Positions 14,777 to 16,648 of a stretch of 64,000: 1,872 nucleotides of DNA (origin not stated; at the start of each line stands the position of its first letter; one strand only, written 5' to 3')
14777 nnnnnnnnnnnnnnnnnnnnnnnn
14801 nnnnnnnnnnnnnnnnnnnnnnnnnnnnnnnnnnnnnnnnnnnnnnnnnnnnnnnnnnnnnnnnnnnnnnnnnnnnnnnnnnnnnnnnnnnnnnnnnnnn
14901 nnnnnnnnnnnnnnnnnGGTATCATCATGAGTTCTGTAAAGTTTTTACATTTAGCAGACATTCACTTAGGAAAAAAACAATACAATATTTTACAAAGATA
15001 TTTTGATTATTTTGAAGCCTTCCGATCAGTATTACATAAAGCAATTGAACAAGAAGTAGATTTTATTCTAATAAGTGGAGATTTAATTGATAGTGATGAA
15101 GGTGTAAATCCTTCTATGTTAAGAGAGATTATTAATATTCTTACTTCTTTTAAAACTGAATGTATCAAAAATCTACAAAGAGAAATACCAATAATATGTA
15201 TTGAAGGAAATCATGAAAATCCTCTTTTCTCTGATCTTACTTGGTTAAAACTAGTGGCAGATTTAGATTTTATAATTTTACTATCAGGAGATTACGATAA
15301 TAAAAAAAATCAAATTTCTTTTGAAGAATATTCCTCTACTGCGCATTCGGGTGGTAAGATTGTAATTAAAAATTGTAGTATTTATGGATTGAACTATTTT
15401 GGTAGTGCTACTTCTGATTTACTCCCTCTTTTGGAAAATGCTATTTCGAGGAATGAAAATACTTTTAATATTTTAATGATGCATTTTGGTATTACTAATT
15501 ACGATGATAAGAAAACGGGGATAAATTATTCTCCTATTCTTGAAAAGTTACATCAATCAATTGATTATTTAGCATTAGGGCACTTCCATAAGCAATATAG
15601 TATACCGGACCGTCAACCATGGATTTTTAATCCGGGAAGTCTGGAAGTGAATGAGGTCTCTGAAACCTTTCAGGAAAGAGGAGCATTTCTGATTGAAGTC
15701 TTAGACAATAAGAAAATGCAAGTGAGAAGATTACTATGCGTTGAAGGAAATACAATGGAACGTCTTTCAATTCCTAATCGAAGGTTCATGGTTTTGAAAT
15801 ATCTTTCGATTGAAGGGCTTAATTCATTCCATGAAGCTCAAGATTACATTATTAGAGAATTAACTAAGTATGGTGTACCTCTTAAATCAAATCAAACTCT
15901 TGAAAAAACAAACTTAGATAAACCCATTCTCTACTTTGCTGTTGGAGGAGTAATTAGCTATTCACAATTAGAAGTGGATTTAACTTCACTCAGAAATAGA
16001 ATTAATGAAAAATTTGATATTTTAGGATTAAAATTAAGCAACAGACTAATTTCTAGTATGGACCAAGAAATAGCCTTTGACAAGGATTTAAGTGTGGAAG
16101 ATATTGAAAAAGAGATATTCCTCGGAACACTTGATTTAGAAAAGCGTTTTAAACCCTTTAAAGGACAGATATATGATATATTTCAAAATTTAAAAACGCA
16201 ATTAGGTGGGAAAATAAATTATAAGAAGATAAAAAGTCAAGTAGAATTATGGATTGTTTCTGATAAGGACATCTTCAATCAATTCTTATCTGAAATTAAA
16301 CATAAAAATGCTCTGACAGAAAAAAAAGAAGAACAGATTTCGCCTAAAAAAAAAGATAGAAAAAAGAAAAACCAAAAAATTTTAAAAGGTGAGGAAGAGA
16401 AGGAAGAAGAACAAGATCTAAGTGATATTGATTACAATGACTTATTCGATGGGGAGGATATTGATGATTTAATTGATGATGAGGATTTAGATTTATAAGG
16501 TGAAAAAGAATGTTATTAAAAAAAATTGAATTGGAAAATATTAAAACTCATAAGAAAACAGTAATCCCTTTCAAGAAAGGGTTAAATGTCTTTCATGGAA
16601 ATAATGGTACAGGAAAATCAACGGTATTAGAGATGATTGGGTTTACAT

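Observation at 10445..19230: Dna2-like nuclease-helicase in one tight operon with the canonical Mre11 and Rad50: a eukaryote-style end-resection module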

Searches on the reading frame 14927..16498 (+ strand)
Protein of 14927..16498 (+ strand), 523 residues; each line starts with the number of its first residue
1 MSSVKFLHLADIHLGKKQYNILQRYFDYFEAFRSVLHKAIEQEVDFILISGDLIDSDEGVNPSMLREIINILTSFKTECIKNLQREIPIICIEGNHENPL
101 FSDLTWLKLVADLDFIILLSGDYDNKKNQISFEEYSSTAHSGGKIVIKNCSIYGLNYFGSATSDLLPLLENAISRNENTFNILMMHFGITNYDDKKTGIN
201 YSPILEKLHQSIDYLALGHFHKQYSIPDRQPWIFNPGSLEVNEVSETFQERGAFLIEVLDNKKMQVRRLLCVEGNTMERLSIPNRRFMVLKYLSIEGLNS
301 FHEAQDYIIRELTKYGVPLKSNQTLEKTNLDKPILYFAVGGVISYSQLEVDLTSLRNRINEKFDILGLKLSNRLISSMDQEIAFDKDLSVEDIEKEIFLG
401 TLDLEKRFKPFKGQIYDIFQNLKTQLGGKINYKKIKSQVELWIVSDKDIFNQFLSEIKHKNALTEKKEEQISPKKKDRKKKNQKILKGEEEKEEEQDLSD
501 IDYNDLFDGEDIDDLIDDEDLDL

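Call 7: search_protein_families(library=pfam, proteins=[window:14927-16498:+], max_evalue=0.1)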
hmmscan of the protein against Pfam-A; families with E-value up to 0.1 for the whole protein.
window:14927-16498:+ (523 aa): 2 families
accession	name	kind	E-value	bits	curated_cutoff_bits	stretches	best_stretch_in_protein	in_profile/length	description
PF00149.33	Metallophos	-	4.7e-16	60.2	21.5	1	5-222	2-190/191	Calcineurin-like phosphoesterase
PF12850.12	Metallophos_2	-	2.7e-07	31.1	27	1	5-242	2-138/154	Calcineurin-like phosphoesterase superfamily domain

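Call 8: search_protein_families(library=padloc, proteins=[window:14927-16498:+], max_evalue=0.1)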
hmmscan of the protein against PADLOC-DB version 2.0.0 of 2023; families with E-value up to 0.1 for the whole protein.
window:14927-16498:+ (523 aa): 0 families

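Call 9: search_protein_families(library=ncbifam, proteins=[window:14927-16498:+], max_evalue=0.1)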
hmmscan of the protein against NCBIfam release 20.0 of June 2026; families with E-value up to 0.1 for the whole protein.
window:14927-16498:+ (523 aa): 13 families
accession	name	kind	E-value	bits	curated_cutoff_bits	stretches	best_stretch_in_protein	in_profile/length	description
NF041029.1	Mre11_Pyroc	equivalog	1.2e-30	106.7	600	1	4-241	1-235/438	DNA double-strand break repair protein Mre11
NF041031.1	Mre11_Sulfo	equivalog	1.1e-22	80.8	500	1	6-258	2-232/374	DNA double-strand break repair protein Mre11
NF041030.1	Mre11_Halo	equivalog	2.4e-18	66.4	550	1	5-267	3-228/361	DNA double-strand break repair protein Mre11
TIGR00619.1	sbcd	subfamily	9.4e-11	42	77.65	1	5-100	2-89/252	exonuclease subunit SbcD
NF008206.2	PRK10966.1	equivalog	2e-09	37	450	1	5-99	2-87/380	exonuclease subunit SbcD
NF003118.0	PRK04036.1-3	equivalog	1.1e-06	27.9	445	1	3-97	225-319/481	DNA-directed DNA polymerase II small subunit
TIGR00583.1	mre11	equivalog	4.1e-06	26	434.6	1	4-81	4-76/405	DNA repair protein (mre11)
NF003116.0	PRK04036.1-1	equivalog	7.9e-05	21.5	425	1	8-97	279-366/530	DNA-directed DNA polymerase II small subunit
NF041754.1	sbcd_Bac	equivalog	8.8e-05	21.9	750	1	5-99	2-88/390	exonuclease subunit SbcD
TIGR00040.1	yfcE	subfamily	9.2e-05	22.6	56.25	1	179-246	78-141/158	YfcE family phosphodiesterase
NF008460.0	PRK11340.1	equivalog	0.0016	17.9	188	1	4-75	50-112/271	phosphodiesterase YaeI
NF053862.1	DS9_1_antiphage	equivalog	0.0071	15.2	420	1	5-97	195-288/486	anti-phage phosphoesterase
TIGR04123.1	P_estr_lig_assc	hypoth_equivalog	0.026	13.9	150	0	5-99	22-113/207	ligase-associated DNA damage response endonuclease PdeM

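Call 52: find_homologous_proteins(query=window:14927-16495:+, max_evalue=1e-10)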
Query window:14927-16495:+ (523 aa): 453 proteins with E <= 1e-10 among 8000 candidates; the best 120 are listed.
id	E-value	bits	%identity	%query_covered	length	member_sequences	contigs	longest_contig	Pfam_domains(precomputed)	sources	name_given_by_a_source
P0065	0.0e+0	1156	100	100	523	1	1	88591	PF12850.13,PF00149.34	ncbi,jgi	-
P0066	3.8e-240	816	76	88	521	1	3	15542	PF12850.13,PF00149.34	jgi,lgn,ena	jgi:DNA repair exonuclease SbcCD nuclease subunit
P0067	4.5e-236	803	71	97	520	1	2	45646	PF12850.13,PF00149.34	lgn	-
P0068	3.3e-232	790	68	97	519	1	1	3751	PF12850.13,PF00149.34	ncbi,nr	ncbi:MAG: DNA repair exonuclease [Promethearchaeota archaeon]|nr:MAG: DNA repair exonuclease [Candid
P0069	2.1e-230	784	69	100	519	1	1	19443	PF12850.13,PF00149.34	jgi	jgi:DNA repair exonuclease SbcCD nuclease subunit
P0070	3.7e-230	783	69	100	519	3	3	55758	PF12850.13,PF00149.34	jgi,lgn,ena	-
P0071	8.1e-201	686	59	100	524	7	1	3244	PF12850.13,PF00149.34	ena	-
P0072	3.0e-199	681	58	99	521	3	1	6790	PF12850.13,PF00149.34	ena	-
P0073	1.4e-198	679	58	100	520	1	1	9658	PF12850.13,PF00149.34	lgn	-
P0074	7.3e-198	677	57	100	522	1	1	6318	PF12850.13,PF00149.34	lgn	-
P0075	1.1e-197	676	58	99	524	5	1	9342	PF12850.13,PF00149.34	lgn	-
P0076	1.4e-197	676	57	100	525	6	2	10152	PF12850.13,PF00149.34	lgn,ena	-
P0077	7.4e-196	670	56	98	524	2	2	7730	PF12850.13,PF00149.34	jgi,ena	-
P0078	4.4e-194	664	57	98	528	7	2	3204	PF12850.13,PF00149.34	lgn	-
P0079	8.1e-194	663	56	98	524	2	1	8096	PF12850.13,PF00149.34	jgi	jgi:DNA repair protein SbcD/Mre11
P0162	1.8e-91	326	39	85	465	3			PF12850.13,PF00149.34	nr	nr:exonuclease SbcCD subunit D [Candidatus Prometheoarchaeum syntrophicum] QEE17357.1 DNA double-str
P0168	6.6e-89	317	38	83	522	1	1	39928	PF12850.13,PF00149.34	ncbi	ncbi:MAG: metallophosphoesterase family protein [Promethearchaeota archaeon]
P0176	5.7e-81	291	35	90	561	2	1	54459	PF12850.13,PF00149.34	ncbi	ncbi:MAG: metallophosphoesterase family protein [Promethearchaeota archaeon]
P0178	3.9e-77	278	34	86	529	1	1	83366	PF12850.13,PF00149.34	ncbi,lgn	-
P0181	7.4e-63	231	31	83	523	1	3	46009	PF12850.13,PF00149.34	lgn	-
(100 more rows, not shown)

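Call 110: find_encoding_contigs(protein=P0181, flank=8000, max_places=2)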
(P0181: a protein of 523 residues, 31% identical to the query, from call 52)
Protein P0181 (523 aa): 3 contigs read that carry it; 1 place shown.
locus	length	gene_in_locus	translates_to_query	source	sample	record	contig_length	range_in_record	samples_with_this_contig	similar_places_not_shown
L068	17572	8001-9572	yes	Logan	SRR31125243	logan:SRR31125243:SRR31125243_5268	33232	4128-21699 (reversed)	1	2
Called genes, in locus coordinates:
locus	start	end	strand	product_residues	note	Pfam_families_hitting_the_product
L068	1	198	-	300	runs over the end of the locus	PF01261:AP_endonuc_2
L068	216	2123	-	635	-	PF02776:TPP_enzyme_N, PF00205:TPP_enzyme_M, PF02775:TPP_enzyme_C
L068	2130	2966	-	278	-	PF04962:KduI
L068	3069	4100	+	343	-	PF01699:Na_Ca_ex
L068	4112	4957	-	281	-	PF13483:Lactamase_B_3, PF12706:Lactamase_B_2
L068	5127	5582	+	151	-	-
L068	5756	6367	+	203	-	PF26500:DUF8166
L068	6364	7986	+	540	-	PF01935:DUF87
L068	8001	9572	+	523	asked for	PF00149:Metallophos, PF12850:Metallophos_2 (faint)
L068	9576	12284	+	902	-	PF00005:ABC_tran (faint), PF13175:AAA_15 (faint), PF13304:AAA_21 (faint), PF13476:AAA_23, PF02463:SMC_N, PF10046:BLOC1_2 (faint)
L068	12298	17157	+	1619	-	PF13086:AAA_11 (weak), PF13245:AAA_19 (faint), PF13604:AAA_30 (faint), PF13087:AAA_12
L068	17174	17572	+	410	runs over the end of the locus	PF09376:NurA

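Call 111: find_encoding_contigs(protein=P0178, flank=8000, max_places=2)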
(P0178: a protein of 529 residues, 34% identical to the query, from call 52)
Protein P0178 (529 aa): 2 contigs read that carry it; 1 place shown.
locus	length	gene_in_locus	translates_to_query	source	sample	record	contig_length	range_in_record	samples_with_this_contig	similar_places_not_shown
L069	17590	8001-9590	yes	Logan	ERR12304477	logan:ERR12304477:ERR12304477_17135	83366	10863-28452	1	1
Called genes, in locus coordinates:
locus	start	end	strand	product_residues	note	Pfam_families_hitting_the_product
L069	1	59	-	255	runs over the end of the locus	PF27232:MJ1433_C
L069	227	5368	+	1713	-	PF13086:AAA_11, PF13245:AAA_19, PF13604:AAA_30 (faint), PF13087:AAA_12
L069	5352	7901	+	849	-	PF13855:LRR_8 (weak), PF23598:LRR_14 (weak), PF12799:LRR_4 (weak), PF13855:LRR_8 (weak), PF12799:LRR_4 (weak), PF13855:LRR_8, PF23598:LRR_14, PF23598:LRR_14, +4 more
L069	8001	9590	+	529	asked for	PF00149:Metallophos, PF12850:Metallophos_2 (weak)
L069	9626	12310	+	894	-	PF02463:SMC_N (weak), PF13175:AAA_15 (weak), PF13304:AAA_21 (faint), PF13476:AAA_23, PF02463:SMC_N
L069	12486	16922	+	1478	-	PF02985:HEAT (faint), PF12717:Cnd1 (faint), PF13646:HEAT_2 (faint), PF23271:HEAT_GCN1 (faint)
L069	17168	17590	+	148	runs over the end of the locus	-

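Call 117: find_encoding_contigs(protein=P0176, flank=10000, max_places=2)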
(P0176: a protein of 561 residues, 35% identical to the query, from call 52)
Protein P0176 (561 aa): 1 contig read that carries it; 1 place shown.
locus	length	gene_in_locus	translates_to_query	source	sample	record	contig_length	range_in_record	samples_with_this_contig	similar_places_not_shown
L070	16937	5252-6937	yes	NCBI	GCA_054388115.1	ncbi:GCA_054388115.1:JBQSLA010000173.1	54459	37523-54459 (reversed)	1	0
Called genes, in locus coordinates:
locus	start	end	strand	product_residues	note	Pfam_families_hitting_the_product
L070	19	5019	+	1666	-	PF13086:AAA_11, PF13245:AAA_19, PF13604:AAA_30 (faint), PF13087:AAA_12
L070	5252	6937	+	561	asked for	PF00149:Metallophos, PF12850:Metallophos_2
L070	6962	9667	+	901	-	PF02463:SMC_N, PF13304:AAA_21 (faint), PF13476:AAA_23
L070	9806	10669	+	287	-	-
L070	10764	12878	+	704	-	-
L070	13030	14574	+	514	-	PF06790:UPF0259 (weak)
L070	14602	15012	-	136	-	PF01842:ACT (weak)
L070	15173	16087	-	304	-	PF04055:Radical_SAM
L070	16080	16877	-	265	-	PF01996:F420_ligase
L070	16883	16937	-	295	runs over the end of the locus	PF00809:Pterin_bind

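Call 118: find_encoding_contigs(protein=P0168, flank=10000, max_places=2)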
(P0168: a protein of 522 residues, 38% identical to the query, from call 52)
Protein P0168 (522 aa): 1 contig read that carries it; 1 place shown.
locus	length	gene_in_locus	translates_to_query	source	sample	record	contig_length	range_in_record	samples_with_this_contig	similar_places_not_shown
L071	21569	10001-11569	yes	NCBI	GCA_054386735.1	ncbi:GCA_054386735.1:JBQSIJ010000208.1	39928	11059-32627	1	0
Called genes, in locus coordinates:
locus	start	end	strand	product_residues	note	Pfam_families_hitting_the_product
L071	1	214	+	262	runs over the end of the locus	PF02673:BacA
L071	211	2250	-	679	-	PF09414:RNA_ligase (weak), PF04679:DNA_ligase_A_C (weak)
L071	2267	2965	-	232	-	-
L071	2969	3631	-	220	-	-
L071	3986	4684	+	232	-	PF00382:TFIIB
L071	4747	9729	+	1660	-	PF00580:UvrD-helicase (faint), PF13086:AAA_11, PF13245:AAA_19 (faint), PF13087:AAA_12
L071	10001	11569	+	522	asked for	PF00149:Metallophos, PF12850:Metallophos_2 (faint)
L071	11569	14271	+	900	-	PF02463:SMC_N (weak), PF13304:AAA_21 (faint), PF13476:AAA_23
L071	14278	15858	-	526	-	-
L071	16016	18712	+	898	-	PF23598:LRR_14 (weak), PF13855:LRR_8, PF23598:LRR_14 (weak), PF13855:LRR_8, PF13855:LRR_8, PF23598:LRR_14, PF13855:LRR_8, PF12799:LRR_4, +7 more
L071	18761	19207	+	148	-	-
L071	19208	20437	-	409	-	PF04679:DNA_ligase_A_C (weak)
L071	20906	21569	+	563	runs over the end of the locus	PF13421:Band_7_1, PF01145:Band_7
